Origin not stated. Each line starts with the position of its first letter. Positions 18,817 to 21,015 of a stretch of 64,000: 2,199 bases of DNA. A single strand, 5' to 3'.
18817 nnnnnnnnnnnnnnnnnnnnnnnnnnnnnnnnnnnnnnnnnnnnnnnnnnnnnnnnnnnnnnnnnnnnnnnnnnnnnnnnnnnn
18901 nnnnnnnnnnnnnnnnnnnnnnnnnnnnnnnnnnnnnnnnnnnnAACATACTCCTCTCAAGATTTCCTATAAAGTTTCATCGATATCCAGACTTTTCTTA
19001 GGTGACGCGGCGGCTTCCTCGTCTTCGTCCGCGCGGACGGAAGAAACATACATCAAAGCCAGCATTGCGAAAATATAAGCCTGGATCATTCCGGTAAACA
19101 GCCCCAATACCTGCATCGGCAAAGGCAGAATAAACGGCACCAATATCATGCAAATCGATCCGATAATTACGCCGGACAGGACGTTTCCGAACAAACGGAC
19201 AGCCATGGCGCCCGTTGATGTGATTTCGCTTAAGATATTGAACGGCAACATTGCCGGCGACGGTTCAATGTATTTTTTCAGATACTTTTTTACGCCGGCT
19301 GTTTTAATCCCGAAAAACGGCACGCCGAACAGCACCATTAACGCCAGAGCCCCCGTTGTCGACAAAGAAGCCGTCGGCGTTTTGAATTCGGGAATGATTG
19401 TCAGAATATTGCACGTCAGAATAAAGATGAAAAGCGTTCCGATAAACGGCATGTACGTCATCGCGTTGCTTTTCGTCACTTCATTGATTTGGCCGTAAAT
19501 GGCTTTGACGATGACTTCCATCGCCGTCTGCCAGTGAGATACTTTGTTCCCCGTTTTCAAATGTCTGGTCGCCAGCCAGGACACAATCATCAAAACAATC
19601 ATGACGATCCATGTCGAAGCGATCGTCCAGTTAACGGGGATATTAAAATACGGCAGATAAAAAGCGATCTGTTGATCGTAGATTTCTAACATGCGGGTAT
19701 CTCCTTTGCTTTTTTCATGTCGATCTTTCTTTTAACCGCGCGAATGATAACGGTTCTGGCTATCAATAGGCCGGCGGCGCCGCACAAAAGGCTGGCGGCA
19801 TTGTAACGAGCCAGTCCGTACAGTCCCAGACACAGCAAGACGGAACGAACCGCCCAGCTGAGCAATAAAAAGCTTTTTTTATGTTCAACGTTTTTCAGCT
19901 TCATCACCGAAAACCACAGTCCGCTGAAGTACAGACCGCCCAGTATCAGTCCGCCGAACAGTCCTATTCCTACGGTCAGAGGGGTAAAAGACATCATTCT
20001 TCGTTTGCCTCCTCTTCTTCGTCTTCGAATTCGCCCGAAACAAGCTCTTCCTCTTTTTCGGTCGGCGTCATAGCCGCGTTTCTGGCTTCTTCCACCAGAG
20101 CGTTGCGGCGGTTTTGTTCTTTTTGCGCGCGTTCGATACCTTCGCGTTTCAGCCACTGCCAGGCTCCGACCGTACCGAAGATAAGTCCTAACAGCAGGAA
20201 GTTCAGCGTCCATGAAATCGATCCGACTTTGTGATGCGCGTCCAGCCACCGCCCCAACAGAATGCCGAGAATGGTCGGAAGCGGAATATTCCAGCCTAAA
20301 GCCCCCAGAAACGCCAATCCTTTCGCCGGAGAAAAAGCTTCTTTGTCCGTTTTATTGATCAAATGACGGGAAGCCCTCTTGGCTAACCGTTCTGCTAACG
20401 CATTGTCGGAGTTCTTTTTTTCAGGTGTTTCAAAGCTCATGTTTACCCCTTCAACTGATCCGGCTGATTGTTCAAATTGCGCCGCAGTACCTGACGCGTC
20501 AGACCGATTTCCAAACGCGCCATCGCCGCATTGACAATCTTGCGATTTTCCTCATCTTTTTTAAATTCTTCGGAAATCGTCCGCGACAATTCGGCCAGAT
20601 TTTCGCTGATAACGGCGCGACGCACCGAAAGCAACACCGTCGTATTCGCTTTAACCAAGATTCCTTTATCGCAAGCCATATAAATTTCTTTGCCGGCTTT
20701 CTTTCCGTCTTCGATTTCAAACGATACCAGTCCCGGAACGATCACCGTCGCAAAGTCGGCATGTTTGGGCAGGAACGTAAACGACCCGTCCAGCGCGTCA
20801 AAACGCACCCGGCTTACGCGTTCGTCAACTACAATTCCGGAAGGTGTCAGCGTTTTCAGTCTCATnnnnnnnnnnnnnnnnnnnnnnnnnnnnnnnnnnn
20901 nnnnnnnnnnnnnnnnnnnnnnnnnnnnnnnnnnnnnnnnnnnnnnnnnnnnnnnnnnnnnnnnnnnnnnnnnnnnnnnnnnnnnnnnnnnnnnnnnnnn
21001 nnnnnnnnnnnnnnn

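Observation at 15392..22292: Complete N-type (Na+-translocating, laterally transferred) F-ATPase operon atpDCQRBEFAG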

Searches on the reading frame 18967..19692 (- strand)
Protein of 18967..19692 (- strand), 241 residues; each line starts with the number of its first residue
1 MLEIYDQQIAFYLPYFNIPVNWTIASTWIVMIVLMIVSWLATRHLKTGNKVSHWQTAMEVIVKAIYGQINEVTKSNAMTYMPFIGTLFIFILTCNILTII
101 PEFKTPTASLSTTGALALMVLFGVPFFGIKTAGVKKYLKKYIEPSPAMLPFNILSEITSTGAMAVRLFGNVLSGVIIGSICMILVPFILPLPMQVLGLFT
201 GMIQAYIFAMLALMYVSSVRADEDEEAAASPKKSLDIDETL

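Call 3: search_protein_families(library=ncbifam, proteins=[window:18967-19692:-], max_evalue=0.01)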
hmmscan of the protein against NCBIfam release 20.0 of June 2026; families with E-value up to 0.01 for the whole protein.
window:18967-19692:- (241 aa): 14 families
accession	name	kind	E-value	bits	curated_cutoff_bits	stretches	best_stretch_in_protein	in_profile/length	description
TIGR03306.1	altF1_A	exception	1.9e-76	256.5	302.1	1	11-218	7-214/217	alternate F1F0 ATPase, F0 subunit A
NF004481.0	PRK05815.2-3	equivalog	4.8e-76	255.3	227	1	15-224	13-222/225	F0F1 ATP synthase subunit A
NF009954.0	PRK13420.1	equivalog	1.3e-61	208.2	272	1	17-220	16-217/229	F0F1 ATP synthase subunit A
NF009955.0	PRK13421.1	equivalog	1.6e-59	201.2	302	1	18-229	17-226/231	F0F1 ATP synthase subunit A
NF004486.0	PRK05815.3-4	equivalog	1.2e-42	146.1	272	1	6-217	10-220/224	F0F1 ATP synthase subunit A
NF004484.0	PRK05815.3-2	equivalog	1.9e-35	122.7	234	1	13-218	12-222/226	F0F1 ATP synthase subunit A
TIGR01131.1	ATP_synt_6_or_A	equivalog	9.5e-35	120.5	102.6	1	20-218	13-225/227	F0F1 ATP synthase subunit A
NF004479.0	PRK05815.1-4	equivalog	1.8e-30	106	268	1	16-218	11-232/238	F0F1 ATP synthase subunit A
NF004482.0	PRK05815.2-4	equivalog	7.6e-24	84.8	225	1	16-218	23-246/252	F0F1 ATP synthase subunit A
NF004485.0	PRK05815.3-3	equivalog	2.5e-23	82.9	249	2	24-180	28-190/281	F0F1 ATP synthase subunit A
NF009953.0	PRK13419.1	equivalog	4.1e-21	75.7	460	1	22-229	111-339/346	F0F1 ATP synthase subunit A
NF004487.0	PRK05815.3-5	equivalog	1.5e-15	57.3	224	2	17-183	23-181/269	F0F1 ATP synthase subunit A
NF004477.0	PRK05815.1-1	equivalog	2.7e-15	56.6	280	2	105-220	139-265/268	F0F1 ATP synthase subunit A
NF009952.0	PRK13417.1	equivalog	3e-06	26.9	531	1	12-165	86-224/352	F0F1 ATP synthase subunit A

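Call 4: search_protein_families(library=pfam, proteins=[window:18967-19692:-], max_evalue=0.01)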
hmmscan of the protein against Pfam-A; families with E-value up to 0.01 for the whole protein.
window:18967-19692:- (241 aa): 1 family
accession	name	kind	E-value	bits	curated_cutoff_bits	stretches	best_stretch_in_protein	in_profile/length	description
PF00119.25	ATP-synt_A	-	1.6e-43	149.5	33.9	1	25-217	2-217/217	ATP synthase A chain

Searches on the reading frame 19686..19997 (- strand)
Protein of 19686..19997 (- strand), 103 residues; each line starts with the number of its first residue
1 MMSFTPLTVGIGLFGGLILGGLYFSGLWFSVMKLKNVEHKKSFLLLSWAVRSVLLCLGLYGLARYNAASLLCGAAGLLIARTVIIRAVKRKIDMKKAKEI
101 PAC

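Call 3: search_protein_families(library=ncbifam, proteins=[window:19686-19997:-], max_evalue=0.01)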
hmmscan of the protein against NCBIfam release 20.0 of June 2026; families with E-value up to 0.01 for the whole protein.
window:19686-19997:- (103 aa): 1 family
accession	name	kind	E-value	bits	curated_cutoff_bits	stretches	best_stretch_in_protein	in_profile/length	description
TIGR03165.1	F1F0_chp_2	hypoth_equivalog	1.6e-11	44.4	55.5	1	10-88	4-82/83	F1/F0 ATPase, Methanosarcina type, subunit 2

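Call 4: search_protein_families(library=pfam, proteins=[window:19686-19997:-], max_evalue=0.01)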
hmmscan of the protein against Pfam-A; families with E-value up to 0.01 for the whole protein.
window:19686-19997:- (103 aa): 1 family
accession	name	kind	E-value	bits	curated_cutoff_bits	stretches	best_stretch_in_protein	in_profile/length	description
PF12966.13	AtpR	-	5.3e-15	56.1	26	1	9-91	3-85/86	N-ATPase, AtpR subunit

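Call 44: search_solved_structures(query=window:19686-19997:-, max_evalue=10)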
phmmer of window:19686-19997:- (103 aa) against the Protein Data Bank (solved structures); distinct sequences matched with E-value up to 10: 0.

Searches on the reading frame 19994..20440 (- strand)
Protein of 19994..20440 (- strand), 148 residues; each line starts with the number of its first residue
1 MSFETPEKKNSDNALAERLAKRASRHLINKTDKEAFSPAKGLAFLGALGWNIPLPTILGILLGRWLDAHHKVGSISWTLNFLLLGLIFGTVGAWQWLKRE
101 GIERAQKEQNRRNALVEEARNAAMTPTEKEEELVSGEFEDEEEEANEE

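Call 3: search_protein_families(library=ncbifam, proteins=[window:19994-20440:-], max_evalue=0.01)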
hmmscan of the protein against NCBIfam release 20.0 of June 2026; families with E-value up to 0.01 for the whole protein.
window:19994-20440:- (148 aa): 1 family
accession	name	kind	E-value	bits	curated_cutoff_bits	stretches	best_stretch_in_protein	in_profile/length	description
TIGR02230.1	ATPase_gene1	hypoth_equivalog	2e-19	69.7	46.7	1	8-100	8-99/100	putative F0F1-ATPase subunit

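Call 4: search_protein_families(library=pfam, proteins=[window:19994-20440:-], max_evalue=0.01)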
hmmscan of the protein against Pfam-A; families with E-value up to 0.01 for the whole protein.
window:19994-20440:- (148 aa): 1 family
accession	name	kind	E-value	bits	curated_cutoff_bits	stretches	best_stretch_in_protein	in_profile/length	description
PF09527.15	ATPase_gene1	-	6.5e-10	39.4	26.6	1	42-96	1-54/54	Putative F0F1-ATPase subunit Ca2+/Mg2+ transporter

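Call 45: search_solved_structures(query=window:19994-20440:-, max_evalue=10)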
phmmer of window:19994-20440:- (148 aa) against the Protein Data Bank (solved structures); distinct sequences matched with E-value up to 10: 4.
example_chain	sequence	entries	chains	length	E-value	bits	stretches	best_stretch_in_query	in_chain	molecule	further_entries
8xkw_B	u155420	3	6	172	1.1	12.5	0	102-144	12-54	Mitochondrial import receptor subunit TOM22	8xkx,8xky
6jnf_C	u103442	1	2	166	1.1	12.5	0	102-144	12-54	Mitochondrial import receptor subunit TOM22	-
8hco_B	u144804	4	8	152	1.2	12.4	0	102-144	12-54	Mitochondrial import receptor subunit TOM22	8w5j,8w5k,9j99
6ucu_B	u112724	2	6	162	1.5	12.1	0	102-144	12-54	Mitochondrial import receptor subunit TOM22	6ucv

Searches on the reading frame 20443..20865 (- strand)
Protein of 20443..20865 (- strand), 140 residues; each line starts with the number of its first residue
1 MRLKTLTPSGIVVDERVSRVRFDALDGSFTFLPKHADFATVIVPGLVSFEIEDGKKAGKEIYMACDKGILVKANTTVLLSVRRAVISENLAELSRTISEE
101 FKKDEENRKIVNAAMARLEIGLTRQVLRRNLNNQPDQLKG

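Call 3: search_protein_families(library=ncbifam, proteins=[window:20443-20865:-], max_evalue=0.01)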
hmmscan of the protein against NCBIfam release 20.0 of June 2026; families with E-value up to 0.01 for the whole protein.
window:20443-20865:- (140 aa): 15 families
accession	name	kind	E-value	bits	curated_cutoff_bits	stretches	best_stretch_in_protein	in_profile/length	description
TIGR03166.1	alt_F1F0_F1_eps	hypoth_equivalog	1.1e-31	109.3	100.1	1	2-125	1-121/122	alternate F1F0 ATPase, F1 subunit epsilon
NF004871.0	PRK06228.1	equivalog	1.2e-31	109.3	135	1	1-127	5-128/133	F0F1 ATP synthase subunit epsilon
NF009981.0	PRK13447.1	equivalog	9.6e-18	64.3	160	1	1-129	5-131/151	F0F1 ATP synthase subunit epsilon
TIGR01216.1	ATP_synt_epsi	equivalog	8.4e-08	32.3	67.25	1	2-103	3-98/130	ATP synthase F1 subunit epsilon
NF009980.0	PRK13446.1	equivalog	1.1e-07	31.8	129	1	1-129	5-128/136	F0F1 ATP synthase subunit epsilon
NF009984.0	PRK13450.1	equivalog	1.2e-07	31.7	164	1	2-132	6-131/133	F0F1 ATP synthase subunit epsilon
NF001851.0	PRK00571.2-4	equivalog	4.3e-06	26.8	131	1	6-98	10-107/135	F0F1 ATP synthase subunit epsilon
NF011323.0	PRK14736.1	subfamily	5.4e-05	23.2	145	1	5-111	8-108/133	F0F1 ATP synthase subunit epsilon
NF011322.0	PRK14735.1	equivalog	8.9e-05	22.4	202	1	2-128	4-125/139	F0F1 ATP synthase subunit epsilon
NF002403.0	PRK01474.1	equivalog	0.00023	21.6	131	1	2-71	6-74/112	F0F1 ATP synthase subunit epsilon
NF001846.0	PRK00571.1-3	equivalog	0.00029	21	132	1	1-131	4-133/137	F0F1 ATP synthase subunit epsilon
NF009985.0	PRK13451.1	equivalog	0.0017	18.5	112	1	1-43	1-43/101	F0F1 ATP synthase subunit epsilon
NF009982.0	PRK13448.1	equivalog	0.0018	18.4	146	1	5-118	8-119/135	F0F1 ATP synthase subunit epsilon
NF001847.0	PRK00571.1-4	equivalog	0.0062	16.2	135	1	18-118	21-121/139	F0F1 ATP synthase subunit epsilon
NF009978.0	PRK13443.1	equivalog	0.0085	16.3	148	1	8-117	12-111/136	F0F1 ATP synthase subunit epsilon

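Call 4: search_protein_families(library=pfam, proteins=[window:20443-20865:-], max_evalue=0.01)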
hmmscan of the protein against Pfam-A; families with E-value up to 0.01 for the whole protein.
window:20443-20865:- (140 aa): 1 family
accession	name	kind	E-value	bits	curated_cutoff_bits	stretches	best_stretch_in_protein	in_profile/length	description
PF02823.21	ATP-synt_DE_N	-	5.6e-13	49.1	27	1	1-84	1-80/80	ATP synthase, Delta/Epsilon chain, beta-sandwich domain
